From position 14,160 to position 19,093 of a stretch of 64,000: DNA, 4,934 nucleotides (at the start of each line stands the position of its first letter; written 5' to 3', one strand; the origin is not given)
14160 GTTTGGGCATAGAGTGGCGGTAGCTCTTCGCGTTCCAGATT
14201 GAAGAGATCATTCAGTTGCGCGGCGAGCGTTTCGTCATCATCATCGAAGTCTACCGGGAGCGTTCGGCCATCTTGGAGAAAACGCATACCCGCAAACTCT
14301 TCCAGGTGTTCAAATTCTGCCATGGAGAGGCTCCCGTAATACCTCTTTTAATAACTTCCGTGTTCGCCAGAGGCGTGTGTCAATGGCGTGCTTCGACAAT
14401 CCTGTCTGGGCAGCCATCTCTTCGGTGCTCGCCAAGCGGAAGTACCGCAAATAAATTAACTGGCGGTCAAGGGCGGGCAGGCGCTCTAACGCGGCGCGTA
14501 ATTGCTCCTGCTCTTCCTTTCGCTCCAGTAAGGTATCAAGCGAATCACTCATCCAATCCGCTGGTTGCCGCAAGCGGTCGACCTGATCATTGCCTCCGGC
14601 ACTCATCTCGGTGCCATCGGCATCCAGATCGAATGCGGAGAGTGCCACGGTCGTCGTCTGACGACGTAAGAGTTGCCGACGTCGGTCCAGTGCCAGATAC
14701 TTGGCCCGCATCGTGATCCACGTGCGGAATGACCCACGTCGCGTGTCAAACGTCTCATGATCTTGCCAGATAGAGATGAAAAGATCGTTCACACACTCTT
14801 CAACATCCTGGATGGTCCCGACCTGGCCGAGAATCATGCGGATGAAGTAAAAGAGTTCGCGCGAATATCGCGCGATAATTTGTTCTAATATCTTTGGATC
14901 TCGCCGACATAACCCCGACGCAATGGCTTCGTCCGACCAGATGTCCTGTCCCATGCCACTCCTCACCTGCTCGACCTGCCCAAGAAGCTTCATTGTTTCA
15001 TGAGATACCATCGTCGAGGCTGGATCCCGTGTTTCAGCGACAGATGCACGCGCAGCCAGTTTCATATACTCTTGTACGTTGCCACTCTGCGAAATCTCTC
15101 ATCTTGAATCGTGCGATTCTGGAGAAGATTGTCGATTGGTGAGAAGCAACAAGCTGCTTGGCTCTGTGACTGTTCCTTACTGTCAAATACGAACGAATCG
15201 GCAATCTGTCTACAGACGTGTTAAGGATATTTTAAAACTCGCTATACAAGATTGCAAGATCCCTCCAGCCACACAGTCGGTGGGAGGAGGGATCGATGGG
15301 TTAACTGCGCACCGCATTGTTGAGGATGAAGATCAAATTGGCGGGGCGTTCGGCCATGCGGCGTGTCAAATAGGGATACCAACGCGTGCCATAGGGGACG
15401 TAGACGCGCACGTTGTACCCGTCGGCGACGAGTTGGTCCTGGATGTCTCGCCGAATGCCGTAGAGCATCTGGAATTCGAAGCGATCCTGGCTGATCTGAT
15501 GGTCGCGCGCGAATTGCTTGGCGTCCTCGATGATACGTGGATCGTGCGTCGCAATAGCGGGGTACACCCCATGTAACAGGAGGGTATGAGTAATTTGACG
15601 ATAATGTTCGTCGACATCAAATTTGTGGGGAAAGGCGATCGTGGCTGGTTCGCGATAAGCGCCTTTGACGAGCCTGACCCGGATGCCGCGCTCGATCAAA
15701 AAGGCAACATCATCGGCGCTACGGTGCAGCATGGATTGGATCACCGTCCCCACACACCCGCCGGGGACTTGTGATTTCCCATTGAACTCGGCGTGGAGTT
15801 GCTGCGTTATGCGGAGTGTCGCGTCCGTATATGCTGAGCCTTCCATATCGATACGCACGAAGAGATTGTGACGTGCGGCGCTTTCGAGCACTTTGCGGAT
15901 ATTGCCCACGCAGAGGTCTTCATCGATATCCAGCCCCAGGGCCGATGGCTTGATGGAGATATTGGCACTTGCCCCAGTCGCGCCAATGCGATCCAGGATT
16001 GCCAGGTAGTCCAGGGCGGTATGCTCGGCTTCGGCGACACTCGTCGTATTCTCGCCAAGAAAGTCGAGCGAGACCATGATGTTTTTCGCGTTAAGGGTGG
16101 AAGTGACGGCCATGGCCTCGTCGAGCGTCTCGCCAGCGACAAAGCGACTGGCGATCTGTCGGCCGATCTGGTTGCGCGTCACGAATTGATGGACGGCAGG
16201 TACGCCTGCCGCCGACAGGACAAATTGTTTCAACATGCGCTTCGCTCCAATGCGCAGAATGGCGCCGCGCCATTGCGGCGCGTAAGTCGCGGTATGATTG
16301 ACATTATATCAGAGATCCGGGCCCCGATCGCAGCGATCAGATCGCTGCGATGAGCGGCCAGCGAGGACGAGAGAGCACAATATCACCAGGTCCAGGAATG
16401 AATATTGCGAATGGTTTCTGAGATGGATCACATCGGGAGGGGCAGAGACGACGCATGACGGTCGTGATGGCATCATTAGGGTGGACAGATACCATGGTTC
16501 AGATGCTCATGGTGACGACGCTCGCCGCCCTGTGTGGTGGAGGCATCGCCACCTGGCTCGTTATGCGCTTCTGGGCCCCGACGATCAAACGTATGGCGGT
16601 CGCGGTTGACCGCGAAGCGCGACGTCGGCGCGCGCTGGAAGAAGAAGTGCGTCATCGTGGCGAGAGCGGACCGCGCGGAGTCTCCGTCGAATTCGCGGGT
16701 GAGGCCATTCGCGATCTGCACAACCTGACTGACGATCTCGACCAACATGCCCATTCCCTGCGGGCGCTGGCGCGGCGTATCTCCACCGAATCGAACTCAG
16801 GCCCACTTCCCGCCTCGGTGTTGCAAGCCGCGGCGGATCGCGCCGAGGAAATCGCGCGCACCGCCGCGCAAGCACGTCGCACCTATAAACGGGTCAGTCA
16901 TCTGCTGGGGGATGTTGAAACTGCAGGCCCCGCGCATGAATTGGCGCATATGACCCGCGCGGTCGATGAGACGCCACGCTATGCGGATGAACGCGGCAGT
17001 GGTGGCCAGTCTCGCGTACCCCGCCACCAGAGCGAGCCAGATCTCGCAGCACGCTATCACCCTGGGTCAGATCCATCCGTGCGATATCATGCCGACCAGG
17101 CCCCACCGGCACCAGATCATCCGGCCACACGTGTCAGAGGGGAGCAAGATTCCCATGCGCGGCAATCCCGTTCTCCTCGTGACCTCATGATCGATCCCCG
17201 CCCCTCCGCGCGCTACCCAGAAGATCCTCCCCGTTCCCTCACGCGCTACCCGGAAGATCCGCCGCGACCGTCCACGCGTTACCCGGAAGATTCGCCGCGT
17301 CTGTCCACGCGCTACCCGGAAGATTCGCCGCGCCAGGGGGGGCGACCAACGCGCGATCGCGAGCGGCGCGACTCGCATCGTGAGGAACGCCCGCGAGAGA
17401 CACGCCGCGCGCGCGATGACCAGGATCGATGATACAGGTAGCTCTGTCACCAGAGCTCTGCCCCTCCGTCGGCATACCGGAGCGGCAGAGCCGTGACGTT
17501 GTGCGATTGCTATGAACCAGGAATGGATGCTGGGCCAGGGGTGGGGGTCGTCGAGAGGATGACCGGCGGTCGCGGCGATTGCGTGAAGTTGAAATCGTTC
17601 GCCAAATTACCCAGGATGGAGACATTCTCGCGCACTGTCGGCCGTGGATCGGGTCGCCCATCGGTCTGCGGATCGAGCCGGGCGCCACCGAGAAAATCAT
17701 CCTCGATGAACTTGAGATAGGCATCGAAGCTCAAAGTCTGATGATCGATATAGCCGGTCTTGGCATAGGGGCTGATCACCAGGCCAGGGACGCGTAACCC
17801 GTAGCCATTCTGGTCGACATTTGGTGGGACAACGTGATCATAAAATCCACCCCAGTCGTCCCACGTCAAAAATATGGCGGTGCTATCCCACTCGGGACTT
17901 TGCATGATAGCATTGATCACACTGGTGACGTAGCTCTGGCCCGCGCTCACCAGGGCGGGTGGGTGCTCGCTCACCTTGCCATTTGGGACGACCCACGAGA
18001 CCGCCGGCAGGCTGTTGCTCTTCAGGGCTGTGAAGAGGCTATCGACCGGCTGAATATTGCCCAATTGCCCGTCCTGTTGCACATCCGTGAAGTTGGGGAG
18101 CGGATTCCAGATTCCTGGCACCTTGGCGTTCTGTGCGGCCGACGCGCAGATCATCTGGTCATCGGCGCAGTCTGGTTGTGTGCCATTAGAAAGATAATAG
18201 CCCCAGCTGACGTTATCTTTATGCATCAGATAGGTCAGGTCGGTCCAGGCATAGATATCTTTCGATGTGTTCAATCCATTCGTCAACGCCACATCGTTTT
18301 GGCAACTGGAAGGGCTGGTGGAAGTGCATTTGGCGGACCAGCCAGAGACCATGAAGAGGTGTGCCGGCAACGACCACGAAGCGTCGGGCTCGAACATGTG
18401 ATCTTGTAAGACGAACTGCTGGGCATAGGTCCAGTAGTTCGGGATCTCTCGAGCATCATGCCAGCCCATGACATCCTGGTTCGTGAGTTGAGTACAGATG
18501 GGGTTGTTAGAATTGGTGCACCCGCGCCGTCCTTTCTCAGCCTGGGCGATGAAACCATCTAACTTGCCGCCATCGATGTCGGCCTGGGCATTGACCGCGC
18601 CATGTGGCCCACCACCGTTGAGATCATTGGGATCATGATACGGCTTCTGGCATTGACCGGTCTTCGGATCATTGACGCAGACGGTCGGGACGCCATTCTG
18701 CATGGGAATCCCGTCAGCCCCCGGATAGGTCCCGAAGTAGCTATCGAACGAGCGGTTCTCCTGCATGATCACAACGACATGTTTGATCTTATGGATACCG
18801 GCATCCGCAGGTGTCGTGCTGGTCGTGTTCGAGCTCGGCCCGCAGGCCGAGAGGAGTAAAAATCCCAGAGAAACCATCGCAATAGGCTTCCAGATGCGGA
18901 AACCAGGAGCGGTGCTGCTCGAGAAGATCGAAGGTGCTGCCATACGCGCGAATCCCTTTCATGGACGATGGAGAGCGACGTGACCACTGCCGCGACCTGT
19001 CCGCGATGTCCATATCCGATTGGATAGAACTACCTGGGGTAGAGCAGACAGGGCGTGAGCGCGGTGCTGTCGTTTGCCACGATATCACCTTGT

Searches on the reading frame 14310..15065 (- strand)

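Call 75: search_protein_families(library=pfam, proteins=[window:14310-15065:-], max_evalue=0.0001)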
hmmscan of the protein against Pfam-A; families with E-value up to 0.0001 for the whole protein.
window:14310-15065:- (251 aa): 4 families
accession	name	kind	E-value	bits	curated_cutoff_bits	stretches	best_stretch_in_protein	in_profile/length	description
PF04542.20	Sigma70_r2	-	5.1e-11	42.6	24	1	64-132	2-68/71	Sigma-70 region 2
PF08281.18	Sigma70_r4_2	-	4.3e-08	33.1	25.7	1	187-239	2-54/54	Sigma-70, region 4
PF07638.17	Sigma70_ECF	-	4.7e-05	23.8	21.1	1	62-241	21-181/185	ECF sigma factor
PF04545.22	Sigma70_r4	-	0.0001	22.2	24.1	0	192-240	1-49/50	Sigma-70, region 4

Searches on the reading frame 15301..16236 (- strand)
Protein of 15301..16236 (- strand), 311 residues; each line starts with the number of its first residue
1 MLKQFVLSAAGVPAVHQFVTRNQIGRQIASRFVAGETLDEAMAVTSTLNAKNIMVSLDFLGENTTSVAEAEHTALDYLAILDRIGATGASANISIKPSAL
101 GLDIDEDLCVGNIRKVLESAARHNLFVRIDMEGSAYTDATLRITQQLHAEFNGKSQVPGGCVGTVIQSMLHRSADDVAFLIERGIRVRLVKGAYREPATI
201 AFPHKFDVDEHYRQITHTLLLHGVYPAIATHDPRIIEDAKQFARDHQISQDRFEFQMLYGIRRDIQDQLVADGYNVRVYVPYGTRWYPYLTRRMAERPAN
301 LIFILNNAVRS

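Call 75: search_protein_families(library=pfam, proteins=[window:15301-16236:-], max_evalue=0.0001)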
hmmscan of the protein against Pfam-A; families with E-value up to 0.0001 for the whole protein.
window:15301-16236:- (311 aa): 1 family
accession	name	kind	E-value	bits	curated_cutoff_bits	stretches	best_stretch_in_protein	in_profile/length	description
PF01619.24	Pro_dh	-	6.1e-39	134.7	27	1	45-301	5-273/278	Proline dehydrogenase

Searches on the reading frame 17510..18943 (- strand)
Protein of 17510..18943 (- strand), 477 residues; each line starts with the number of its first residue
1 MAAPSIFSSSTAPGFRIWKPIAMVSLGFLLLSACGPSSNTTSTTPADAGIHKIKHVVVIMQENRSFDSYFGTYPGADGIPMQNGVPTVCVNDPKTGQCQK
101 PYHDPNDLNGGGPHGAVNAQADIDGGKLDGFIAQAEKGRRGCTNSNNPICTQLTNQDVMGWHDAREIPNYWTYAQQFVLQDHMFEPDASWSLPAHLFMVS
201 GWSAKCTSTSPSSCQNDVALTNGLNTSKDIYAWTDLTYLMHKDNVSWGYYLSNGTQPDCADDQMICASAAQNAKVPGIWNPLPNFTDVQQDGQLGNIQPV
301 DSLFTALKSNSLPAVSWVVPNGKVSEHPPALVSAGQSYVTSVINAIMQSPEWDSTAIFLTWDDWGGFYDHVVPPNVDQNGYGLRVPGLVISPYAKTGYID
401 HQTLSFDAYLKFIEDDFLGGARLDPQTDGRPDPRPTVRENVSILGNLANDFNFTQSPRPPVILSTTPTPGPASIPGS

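Call 75: search_protein_families(library=pfam, proteins=[window:17510-18943:-], max_evalue=0.0001)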
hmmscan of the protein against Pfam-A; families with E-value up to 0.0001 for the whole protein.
window:17510-18943:- (477 aa): 1 family
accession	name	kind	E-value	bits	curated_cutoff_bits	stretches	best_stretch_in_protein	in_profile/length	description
PF04185.19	Phosphoesterase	-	3.5e-71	240.7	23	1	53-417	1-353/356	Phosphoesterase family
